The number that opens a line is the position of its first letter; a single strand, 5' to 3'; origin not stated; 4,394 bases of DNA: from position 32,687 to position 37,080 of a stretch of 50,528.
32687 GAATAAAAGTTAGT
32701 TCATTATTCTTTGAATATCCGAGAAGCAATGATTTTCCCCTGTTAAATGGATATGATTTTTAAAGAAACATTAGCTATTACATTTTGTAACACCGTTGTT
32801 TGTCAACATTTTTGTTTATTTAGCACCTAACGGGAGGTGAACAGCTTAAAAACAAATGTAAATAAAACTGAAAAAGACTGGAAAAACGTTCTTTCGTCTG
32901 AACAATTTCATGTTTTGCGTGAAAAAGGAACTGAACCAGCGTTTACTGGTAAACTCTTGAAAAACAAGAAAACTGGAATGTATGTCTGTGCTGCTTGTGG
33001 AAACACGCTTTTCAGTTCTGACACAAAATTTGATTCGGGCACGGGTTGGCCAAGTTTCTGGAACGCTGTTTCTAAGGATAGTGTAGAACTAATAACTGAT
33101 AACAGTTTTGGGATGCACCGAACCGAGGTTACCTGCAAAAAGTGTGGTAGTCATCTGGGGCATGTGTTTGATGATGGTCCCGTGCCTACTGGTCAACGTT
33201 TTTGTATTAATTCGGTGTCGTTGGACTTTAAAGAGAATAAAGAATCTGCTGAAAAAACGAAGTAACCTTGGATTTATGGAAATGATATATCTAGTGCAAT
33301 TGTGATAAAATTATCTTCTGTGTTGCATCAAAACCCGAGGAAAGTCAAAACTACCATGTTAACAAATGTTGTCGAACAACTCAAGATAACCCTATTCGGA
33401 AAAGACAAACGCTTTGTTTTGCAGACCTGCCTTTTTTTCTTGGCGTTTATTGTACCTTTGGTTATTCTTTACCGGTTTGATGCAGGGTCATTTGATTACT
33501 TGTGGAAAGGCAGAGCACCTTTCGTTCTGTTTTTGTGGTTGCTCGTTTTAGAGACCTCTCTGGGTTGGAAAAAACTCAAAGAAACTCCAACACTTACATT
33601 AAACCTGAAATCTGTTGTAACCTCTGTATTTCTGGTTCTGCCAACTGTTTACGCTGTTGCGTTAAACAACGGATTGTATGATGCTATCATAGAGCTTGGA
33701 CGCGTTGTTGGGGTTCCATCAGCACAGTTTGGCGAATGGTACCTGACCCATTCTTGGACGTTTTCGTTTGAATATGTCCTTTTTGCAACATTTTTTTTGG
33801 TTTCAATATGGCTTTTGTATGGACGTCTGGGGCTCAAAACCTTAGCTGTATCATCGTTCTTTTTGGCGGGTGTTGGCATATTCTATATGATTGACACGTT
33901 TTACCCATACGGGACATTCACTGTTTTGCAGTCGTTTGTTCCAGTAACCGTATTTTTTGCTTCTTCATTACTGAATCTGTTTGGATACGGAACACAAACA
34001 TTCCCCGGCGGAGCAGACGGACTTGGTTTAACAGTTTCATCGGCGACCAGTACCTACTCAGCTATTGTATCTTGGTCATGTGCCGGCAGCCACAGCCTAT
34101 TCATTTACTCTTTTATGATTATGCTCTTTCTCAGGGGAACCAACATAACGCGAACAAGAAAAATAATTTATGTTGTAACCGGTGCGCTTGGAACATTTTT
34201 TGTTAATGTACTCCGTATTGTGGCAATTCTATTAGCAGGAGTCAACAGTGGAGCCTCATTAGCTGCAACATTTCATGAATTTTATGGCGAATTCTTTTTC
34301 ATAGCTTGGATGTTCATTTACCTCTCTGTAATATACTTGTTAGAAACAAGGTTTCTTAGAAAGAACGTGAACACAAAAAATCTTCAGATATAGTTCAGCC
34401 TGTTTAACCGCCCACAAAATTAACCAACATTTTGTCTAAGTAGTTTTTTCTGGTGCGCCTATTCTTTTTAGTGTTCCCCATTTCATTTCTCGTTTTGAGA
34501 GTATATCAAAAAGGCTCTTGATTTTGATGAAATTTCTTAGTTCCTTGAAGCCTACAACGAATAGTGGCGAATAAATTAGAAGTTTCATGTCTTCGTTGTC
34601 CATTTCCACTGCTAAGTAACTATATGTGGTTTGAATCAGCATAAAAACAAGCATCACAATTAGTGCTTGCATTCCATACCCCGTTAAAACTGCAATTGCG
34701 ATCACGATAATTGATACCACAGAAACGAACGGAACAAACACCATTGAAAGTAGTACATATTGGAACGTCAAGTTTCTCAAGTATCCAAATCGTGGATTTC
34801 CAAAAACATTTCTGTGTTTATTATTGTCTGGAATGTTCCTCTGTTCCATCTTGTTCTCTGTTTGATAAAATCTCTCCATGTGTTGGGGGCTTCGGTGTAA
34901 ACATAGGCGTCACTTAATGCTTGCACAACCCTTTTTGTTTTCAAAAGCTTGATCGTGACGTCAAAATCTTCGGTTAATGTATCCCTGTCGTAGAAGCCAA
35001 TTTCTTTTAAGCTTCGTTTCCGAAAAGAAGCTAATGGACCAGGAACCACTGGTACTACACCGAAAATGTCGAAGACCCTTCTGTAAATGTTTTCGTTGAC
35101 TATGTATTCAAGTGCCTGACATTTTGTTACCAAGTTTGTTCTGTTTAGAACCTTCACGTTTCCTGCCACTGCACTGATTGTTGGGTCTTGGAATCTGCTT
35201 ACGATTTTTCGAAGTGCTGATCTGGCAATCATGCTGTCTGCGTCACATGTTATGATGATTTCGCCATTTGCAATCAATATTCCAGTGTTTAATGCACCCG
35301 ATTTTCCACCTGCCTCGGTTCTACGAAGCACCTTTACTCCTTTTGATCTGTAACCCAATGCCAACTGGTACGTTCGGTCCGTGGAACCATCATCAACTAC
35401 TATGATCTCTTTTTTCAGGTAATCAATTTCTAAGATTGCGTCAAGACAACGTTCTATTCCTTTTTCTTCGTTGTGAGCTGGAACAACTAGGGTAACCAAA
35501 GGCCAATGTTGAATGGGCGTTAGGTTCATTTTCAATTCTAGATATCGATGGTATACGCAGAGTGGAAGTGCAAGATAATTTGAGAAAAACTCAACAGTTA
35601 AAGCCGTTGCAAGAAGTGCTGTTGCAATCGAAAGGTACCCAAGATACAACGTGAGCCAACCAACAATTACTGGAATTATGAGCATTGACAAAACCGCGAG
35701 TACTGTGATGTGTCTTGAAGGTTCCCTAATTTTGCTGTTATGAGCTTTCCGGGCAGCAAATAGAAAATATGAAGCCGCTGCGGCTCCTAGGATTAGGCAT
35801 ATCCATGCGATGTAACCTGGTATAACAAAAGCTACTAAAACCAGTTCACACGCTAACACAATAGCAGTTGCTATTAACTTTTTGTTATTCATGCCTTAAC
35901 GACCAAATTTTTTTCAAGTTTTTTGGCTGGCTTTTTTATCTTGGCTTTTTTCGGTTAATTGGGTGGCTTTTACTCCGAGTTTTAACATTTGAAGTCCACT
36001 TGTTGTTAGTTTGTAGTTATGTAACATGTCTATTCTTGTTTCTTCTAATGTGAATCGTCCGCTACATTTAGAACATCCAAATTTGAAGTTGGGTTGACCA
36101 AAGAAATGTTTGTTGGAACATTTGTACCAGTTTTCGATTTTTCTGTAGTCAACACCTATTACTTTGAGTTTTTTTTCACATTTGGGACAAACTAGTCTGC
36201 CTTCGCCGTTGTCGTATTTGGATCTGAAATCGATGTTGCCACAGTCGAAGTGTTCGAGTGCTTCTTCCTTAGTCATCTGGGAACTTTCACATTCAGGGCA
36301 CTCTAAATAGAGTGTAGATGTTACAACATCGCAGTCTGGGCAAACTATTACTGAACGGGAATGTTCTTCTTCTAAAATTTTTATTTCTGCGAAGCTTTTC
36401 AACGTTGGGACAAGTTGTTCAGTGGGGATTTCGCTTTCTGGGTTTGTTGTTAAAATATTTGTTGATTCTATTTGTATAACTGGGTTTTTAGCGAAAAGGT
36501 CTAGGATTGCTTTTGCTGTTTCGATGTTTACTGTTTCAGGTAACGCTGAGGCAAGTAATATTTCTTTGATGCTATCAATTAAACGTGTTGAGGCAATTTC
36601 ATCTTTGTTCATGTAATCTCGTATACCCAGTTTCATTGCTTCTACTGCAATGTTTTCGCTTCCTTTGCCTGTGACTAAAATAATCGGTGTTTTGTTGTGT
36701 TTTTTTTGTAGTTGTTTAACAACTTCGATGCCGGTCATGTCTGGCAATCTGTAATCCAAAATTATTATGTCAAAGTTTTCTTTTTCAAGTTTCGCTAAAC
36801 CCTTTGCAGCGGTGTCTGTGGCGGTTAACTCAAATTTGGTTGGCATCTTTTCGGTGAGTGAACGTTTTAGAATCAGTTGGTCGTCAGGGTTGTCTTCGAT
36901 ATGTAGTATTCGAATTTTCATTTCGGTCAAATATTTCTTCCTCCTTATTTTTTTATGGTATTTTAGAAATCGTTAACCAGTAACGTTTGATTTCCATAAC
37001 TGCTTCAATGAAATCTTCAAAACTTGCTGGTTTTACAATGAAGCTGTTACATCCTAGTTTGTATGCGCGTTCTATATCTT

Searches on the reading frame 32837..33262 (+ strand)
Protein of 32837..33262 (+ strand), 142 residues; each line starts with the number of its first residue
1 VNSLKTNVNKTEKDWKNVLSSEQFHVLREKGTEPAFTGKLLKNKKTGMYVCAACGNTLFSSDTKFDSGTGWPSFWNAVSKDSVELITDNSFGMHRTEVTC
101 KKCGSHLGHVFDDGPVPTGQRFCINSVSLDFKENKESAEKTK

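Call 64: search_protein_families(library=pfam, proteins=[window:32837-33262:+], max_evalue=0.00001)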
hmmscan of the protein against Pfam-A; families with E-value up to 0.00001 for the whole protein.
window:32837-33262:+ (142 aa): 3 families
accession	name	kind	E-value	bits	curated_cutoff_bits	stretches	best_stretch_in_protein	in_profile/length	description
PF01641.26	SelR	-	1.1e-52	177.4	24.9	1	19-132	1-115/116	SelR domain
PF08271.17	Zn_Ribbon_TF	-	4.7e-06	26.5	29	0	40-73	11-42/43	TFIIB zinc-binding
PF24046.1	At4g08330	-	6.4e-06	26.7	27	0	93-120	74-101/129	At4g08330 beta-tent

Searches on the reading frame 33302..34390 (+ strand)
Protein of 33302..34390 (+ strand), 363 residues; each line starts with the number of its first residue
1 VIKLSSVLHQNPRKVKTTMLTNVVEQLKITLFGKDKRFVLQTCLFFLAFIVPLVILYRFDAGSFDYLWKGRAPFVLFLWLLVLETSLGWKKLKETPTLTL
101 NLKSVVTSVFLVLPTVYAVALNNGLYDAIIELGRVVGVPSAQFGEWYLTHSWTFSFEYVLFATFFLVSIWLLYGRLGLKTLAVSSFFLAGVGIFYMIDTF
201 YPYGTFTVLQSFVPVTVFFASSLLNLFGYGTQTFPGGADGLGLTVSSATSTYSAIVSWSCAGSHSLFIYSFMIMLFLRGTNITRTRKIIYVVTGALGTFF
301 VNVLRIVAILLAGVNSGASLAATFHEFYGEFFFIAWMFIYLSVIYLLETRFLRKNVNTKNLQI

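Call 64: search_protein_families(library=pfam, proteins=[window:33302-34390:+], max_evalue=0.00001)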
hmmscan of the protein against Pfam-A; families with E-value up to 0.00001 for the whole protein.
window:33302-34390:+ (363 aa): 1 family
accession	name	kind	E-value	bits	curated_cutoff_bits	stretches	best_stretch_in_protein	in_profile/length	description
PF09721.15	Exosortase_EpsH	-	1.3e-09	38.3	25.7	1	77-345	33-252/254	Transmembrane exosortase (Exosortase_EpsH)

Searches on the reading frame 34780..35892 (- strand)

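Call 65: search_protein_families(library=pfam, proteins=[window:34780-35892:-], max_evalue=0.00001)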
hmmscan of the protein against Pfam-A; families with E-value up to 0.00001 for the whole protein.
window:34780-35892:- (371 aa): 6 families
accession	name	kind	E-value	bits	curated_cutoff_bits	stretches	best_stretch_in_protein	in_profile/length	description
PF00535.33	Glycos_transf_2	-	8.4e-36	123.9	23.3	1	135-299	2-168/168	Glycosyl transferase family 2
PF13641.12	Glyco_tranf_2_3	-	7.8e-30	105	27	1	133-352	3-230/230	Glycosyltransferase like family 2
PF13632.12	Glyco_trans_2_3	-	5.4e-23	82.3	27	1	212-354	1-144/198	Glycosyl transferase family group 2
PF03142.21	Chitin_synth_2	-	5.8e-11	42.2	27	1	203-297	195-291/527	Chitin synthase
PF13506.12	Glyco_transf_21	-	1.7e-09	37.9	21.7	1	199-351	20-174/174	Glycosyl transferase family 21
PF10111.15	Glyco_tranf_2_2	-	2.9e-07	30.7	27.3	1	135-338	2-221/276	Glycosyltransferase like family 2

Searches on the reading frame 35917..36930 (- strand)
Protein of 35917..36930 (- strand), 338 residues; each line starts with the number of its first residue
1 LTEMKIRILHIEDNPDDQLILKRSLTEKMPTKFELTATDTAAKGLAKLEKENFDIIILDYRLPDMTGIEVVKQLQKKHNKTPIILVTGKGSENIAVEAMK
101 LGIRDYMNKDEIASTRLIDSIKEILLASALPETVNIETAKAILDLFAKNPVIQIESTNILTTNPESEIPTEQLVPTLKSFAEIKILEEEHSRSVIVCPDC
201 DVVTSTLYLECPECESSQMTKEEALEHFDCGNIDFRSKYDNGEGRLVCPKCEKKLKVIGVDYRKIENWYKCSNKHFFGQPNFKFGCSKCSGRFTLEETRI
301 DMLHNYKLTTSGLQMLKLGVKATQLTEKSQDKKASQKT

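Call 65: search_protein_families(library=pfam, proteins=[window:35917-36930:-], max_evalue=0.00001)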
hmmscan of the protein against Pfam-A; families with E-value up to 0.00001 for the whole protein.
window:35917-36930:- (338 aa): 2 families
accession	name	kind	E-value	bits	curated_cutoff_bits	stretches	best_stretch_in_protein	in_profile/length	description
PF18551.6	TackOD1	-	2.1e-27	96.4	32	1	172-308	51-188/188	Thaumarchaeal output domain 1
PF00072.30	Response_reg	-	1.7e-22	80.1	30.2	1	8-120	1-109/111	Response regulator receiver domain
